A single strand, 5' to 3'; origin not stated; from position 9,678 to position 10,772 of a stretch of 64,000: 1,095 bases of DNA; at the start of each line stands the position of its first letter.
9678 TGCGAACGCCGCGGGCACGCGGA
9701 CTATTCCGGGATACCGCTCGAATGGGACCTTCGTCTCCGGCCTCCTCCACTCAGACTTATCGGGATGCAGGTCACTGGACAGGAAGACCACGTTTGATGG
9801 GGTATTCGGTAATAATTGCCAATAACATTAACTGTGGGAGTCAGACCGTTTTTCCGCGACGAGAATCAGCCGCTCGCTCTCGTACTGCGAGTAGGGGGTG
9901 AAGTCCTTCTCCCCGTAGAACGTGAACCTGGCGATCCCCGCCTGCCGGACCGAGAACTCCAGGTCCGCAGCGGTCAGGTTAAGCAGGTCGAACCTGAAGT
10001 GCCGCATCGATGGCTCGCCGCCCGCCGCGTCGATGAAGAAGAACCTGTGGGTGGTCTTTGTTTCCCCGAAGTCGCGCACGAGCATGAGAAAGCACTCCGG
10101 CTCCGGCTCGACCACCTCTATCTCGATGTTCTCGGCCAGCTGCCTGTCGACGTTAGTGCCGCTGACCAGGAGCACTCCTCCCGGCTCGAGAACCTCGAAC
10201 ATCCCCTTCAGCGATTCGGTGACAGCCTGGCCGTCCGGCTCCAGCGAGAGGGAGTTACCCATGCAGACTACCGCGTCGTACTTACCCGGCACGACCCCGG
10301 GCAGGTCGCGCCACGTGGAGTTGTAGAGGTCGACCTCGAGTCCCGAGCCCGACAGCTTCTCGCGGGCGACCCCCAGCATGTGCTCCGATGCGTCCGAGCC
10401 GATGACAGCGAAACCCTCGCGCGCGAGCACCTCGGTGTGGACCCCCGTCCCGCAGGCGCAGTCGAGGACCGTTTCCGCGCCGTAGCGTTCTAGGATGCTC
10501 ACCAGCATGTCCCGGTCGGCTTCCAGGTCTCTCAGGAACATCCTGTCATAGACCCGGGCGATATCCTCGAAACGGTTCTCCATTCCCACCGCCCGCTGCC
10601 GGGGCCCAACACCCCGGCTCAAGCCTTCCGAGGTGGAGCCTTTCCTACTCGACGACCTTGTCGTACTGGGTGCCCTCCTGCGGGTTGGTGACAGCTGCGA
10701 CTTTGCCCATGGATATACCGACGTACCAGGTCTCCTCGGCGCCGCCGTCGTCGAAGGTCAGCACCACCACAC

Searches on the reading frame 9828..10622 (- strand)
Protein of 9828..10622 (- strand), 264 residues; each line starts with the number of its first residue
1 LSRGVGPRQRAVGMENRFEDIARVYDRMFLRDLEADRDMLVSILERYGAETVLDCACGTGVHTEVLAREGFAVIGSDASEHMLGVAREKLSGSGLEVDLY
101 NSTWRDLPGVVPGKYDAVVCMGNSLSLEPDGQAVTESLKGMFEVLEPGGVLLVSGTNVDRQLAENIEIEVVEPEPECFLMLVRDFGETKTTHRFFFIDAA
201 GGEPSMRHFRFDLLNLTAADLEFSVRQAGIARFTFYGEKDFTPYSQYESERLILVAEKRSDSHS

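Call 24: search_protein_families(library=pfam, proteins=[window:9828-10622:-], max_evalue=0.001)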
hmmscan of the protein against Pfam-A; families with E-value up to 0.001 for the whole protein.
window:9828-10622:- (264 aa): 7 families
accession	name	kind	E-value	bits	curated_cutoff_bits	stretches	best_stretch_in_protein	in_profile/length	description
PF13649.12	Methyltransf_25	-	1.1e-17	64.9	27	1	52-149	1-97/97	Methyltransferase domain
PF13847.12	Methyltransf_31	-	5.4e-14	52.5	27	1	49-167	4-123/145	Methyltransferase domain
PF08241.18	Methyltransf_11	-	1.9e-12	48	21.2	1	53-152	1-94/95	Methyltransferase domain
PF08242.18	Methyltransf_12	-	1e-09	39.4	30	1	53-151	1-98/98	Methyltransferase domain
PF01209.24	Ubie_methyltran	-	2.7e-08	33.9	20.1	1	16-153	11-151/233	ubiE/COQ5 methyltransferase family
PF13489.12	Methyltransf_23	-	4.6e-08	33.4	27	1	15-163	3-126/164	Methyltransferase domain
PF05175.20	MTS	-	9.8e-05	22.5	23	1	38-121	21-105/170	Methyltransferase small domain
